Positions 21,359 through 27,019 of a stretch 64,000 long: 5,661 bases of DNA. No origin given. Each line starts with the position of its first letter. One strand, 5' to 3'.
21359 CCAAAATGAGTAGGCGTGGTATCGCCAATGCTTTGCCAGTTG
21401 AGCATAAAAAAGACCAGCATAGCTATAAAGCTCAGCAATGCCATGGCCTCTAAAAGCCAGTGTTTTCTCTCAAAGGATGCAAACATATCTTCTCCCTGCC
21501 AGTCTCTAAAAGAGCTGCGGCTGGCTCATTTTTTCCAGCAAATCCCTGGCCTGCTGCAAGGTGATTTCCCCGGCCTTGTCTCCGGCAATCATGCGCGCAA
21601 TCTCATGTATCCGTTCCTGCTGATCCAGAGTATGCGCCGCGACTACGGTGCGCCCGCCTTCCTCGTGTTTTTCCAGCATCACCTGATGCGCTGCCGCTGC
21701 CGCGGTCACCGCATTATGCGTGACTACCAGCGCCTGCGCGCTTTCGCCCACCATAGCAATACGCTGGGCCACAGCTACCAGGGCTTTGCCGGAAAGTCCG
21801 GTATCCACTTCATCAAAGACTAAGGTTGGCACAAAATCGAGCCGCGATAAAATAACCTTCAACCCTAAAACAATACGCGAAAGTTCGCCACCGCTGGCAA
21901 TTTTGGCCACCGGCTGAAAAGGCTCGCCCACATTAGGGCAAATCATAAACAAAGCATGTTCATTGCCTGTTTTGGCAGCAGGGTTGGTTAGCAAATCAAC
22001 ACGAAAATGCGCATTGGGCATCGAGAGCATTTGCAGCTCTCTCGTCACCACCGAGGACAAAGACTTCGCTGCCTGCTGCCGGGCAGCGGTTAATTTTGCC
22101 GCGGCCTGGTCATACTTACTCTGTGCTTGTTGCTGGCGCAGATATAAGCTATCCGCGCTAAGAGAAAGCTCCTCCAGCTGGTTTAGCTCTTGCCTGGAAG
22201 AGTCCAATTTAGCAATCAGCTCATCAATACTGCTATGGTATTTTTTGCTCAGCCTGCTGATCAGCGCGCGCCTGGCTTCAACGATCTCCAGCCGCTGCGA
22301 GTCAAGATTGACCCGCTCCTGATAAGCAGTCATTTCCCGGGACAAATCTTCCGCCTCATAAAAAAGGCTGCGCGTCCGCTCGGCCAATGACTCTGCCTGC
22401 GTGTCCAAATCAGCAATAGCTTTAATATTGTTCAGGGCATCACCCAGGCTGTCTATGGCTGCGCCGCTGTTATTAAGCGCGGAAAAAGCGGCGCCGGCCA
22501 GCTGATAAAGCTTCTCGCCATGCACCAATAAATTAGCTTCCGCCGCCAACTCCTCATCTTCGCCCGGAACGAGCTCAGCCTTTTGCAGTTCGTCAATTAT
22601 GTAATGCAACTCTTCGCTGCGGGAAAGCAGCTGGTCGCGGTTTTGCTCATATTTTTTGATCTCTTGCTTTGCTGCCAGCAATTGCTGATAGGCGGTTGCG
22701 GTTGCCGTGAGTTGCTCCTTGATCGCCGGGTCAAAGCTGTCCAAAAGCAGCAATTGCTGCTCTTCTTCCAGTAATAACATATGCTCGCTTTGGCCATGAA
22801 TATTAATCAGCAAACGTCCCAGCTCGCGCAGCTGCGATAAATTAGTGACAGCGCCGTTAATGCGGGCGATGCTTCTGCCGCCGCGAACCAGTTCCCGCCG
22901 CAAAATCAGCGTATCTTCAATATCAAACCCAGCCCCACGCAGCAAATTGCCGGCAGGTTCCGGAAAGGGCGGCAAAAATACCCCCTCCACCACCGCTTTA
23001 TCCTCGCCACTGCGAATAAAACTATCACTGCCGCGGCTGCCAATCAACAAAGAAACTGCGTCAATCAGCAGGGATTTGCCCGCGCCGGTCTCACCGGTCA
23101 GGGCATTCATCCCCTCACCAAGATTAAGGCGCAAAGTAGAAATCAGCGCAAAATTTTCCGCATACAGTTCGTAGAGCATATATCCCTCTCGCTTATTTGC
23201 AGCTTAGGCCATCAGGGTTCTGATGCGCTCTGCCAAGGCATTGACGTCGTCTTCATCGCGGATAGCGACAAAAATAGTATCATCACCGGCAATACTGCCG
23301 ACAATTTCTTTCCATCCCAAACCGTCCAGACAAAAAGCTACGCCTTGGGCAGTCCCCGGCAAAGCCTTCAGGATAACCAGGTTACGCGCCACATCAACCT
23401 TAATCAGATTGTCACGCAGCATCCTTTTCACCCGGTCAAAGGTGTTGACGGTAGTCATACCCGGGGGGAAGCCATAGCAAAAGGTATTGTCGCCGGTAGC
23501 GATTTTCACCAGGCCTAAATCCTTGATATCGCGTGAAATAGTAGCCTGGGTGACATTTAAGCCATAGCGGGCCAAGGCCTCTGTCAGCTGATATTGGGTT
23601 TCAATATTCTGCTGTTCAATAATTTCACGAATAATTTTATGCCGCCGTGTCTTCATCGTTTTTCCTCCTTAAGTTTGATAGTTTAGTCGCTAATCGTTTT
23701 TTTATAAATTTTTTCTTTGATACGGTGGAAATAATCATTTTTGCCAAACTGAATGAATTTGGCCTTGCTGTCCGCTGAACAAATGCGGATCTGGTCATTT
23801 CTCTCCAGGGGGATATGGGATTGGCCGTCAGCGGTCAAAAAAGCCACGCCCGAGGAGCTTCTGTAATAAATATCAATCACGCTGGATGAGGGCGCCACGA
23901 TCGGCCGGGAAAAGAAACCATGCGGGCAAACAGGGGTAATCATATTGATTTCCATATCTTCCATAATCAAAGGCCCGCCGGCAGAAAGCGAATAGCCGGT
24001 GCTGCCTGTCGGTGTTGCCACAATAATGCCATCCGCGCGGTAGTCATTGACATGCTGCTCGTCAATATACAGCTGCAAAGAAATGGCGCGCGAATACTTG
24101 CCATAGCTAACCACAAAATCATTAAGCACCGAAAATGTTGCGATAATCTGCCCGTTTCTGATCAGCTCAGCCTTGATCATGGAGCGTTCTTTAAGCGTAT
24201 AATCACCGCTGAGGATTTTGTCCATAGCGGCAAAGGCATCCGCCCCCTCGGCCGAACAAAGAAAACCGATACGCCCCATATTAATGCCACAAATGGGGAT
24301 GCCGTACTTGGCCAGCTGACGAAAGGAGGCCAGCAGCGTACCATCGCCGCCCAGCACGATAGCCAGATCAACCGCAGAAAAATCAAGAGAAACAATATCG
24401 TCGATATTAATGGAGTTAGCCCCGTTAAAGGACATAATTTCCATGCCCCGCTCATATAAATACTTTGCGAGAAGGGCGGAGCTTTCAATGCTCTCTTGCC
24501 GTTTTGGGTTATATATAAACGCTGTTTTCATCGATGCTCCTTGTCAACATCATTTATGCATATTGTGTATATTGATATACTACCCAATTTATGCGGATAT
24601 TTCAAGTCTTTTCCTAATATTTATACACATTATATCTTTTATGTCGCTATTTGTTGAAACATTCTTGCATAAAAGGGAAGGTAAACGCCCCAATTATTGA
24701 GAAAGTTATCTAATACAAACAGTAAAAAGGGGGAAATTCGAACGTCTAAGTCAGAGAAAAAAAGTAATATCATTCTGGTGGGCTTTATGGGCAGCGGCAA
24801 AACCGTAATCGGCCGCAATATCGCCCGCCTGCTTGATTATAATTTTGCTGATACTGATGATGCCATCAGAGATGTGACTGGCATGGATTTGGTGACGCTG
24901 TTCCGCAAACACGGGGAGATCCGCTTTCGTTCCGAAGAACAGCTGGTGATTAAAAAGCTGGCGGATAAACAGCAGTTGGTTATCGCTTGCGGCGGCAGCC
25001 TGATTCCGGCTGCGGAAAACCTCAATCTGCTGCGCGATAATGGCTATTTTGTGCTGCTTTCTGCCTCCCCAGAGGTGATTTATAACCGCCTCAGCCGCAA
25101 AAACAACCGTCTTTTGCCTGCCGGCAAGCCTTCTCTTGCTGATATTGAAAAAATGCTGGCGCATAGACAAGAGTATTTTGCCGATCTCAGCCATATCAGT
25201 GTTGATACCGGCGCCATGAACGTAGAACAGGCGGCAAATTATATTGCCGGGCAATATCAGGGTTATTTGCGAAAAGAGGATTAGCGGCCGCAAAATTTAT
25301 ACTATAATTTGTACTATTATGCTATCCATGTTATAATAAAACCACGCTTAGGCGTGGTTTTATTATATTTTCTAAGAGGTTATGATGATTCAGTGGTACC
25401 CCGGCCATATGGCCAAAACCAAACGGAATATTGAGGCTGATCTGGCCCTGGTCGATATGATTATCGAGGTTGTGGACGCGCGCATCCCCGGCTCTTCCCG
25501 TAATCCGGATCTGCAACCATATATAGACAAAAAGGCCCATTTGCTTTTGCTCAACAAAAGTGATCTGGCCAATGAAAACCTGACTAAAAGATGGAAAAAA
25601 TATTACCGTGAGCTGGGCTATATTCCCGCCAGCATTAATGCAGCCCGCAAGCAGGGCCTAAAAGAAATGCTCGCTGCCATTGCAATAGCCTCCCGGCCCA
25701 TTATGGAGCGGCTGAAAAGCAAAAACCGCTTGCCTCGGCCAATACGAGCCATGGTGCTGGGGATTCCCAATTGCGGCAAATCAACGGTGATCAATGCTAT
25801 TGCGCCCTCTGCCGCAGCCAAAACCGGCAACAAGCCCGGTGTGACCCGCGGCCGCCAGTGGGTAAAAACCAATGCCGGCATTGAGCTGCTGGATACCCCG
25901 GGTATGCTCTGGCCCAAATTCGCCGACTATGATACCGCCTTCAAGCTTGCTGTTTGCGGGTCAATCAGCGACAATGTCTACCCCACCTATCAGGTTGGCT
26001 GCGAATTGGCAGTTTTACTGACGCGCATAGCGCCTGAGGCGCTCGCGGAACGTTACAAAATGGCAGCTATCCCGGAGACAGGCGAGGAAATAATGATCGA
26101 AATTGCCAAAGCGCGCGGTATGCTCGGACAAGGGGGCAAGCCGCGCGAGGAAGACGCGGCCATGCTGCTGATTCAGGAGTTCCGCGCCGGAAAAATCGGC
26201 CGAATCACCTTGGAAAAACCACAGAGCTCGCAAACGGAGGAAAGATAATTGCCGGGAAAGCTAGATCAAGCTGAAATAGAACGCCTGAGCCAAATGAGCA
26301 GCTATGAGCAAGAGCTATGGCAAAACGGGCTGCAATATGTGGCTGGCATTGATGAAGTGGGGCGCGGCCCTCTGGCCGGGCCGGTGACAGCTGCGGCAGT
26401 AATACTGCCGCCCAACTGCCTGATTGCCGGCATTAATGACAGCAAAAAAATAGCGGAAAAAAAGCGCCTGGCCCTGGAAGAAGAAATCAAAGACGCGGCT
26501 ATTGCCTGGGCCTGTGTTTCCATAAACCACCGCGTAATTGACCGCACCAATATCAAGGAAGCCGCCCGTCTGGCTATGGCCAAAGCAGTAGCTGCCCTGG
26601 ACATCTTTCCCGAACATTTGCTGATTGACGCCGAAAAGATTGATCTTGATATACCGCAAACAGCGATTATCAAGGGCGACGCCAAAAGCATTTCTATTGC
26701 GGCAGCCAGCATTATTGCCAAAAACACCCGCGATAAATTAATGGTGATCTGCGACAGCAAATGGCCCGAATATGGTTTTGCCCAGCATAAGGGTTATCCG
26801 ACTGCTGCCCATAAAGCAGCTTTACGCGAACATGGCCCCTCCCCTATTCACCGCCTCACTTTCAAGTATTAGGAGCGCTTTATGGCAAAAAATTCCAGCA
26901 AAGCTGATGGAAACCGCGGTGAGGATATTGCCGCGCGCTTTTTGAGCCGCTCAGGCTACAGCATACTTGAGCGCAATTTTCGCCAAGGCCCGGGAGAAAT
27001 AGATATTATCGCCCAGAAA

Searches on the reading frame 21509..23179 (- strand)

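Call 51: search_protein_families(library=pfam, proteins=[window:21509-23179:-], max_evalue=0.00001)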
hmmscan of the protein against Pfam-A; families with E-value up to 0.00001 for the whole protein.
window:21509-23179:- (557 aa): 3 families
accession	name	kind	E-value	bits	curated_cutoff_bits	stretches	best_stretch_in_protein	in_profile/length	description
PF02463.25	SMC_N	-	1.2e-16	61.3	40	1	2-506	2-215/220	RecF/RecN/SMC N terminal domain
PF13304.12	AAA_21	-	9e-08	33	27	0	279-491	106-301/304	AAA domain, putative AbiEii toxin, Type IV TA system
PF13476.12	AAA_23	-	1.5e-06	29.5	27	1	5-201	2-196/201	AAA domain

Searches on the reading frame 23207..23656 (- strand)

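Call 52: search_protein_families(library=pfam, proteins=[window:23207-23656:-], max_evalue=0.00001)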
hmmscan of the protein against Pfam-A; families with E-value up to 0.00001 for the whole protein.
window:23207-23656:- (150 aa): 2 families
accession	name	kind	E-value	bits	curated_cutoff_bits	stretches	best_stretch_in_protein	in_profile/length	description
PF02863.23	Arg_repressor_C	-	2.8e-24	85.2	25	1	80-146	1-67/68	Arginine repressor, C-terminal domain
PF01316.27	Arg_repressor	-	2e-21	76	27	1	2-63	3-64/70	Arginine repressor, DNA binding domain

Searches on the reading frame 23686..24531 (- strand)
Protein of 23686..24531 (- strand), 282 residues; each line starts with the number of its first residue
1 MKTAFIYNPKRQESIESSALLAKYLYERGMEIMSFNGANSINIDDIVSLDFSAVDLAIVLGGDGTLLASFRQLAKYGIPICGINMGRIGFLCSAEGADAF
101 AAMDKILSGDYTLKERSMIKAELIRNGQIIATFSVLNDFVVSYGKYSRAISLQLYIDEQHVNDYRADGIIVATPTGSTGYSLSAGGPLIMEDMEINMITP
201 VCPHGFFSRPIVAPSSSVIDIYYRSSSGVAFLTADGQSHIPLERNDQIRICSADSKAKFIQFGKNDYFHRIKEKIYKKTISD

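Call 52: search_protein_families(library=pfam, proteins=[window:23686-24531:-], max_evalue=0.00001)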
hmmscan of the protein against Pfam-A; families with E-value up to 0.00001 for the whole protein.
window:23686-24531:- (282 aa): 2 families
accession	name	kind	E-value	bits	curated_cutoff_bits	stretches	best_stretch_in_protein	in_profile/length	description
PF20143.4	NAD_kinase_C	-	5.1e-32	110.7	23.7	1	136-261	1-125/126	ATP-NAD kinase C-terminal domain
PF01513.26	NAD_kinase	-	2.5e-17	63.8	25.5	1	41-111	60-130/130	ATP-NAD kinase N-terminal domain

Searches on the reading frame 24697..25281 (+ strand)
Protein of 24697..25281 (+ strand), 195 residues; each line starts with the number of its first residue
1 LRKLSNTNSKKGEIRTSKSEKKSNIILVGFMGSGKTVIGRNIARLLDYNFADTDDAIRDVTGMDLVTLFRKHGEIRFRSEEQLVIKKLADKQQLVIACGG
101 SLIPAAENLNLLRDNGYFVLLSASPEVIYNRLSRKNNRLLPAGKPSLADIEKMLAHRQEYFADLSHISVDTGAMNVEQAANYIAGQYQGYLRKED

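Call 52: search_protein_families(library=pfam, proteins=[window:24697-25281:+], max_evalue=0.00001)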
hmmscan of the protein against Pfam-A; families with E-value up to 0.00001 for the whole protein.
window:24697-25281:+ (195 aa): 2 families
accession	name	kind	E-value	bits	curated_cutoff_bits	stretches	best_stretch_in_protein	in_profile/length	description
PF01202.28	SKI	-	6.1e-37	127.6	22.1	1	31-184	1-155/159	Shikimate kinase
PF13238.12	AAA_18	-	5.4e-07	30.6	29.4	1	25-136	1-112/128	AAA domain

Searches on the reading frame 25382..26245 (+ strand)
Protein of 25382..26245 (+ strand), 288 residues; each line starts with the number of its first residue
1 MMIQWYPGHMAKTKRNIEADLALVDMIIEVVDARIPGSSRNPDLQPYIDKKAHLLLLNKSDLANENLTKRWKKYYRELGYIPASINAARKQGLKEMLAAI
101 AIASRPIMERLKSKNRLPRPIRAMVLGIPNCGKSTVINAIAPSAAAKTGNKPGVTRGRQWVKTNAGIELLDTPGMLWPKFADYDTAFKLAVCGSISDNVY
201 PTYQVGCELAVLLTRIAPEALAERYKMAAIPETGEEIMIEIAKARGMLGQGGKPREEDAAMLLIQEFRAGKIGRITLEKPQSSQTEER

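Call 52: search_protein_families(library=pfam, proteins=[window:25382-26245:+], max_evalue=0.00001)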
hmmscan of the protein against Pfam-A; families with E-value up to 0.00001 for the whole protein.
window:25382-26245:+ (288 aa): 3 families
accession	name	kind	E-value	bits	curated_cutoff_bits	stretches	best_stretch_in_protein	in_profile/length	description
PF01926.29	MMR_HSR1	-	7.3e-15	55.5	21.9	1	123-177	2-58/113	50S ribosome-binding GTPase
PF02421.24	FeoB_N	-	4.5e-10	39.7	27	1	123-175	3-57/156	Ferrous iron transport protein B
PF03193.22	RsgA_GTPase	-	9.4e-09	35.8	30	1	53-175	56-168/174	RsgA GTPase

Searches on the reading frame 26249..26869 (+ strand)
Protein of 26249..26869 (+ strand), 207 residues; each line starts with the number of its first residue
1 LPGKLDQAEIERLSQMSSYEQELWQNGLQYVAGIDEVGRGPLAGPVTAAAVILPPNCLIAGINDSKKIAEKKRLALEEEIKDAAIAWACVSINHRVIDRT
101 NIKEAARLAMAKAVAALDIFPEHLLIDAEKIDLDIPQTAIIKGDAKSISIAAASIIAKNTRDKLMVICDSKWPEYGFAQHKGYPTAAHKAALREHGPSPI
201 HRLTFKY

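Call 52: search_protein_families(library=pfam, proteins=[window:26249-26869:+], max_evalue=0.00001)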
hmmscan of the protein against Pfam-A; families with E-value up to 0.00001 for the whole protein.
window:26249-26869:+ (207 aa): 1 family
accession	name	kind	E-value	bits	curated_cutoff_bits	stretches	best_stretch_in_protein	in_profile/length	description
PF01351.25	RNase_HII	-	3.2e-39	135.3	25.8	1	32-206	1-197/199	Ribonuclease HII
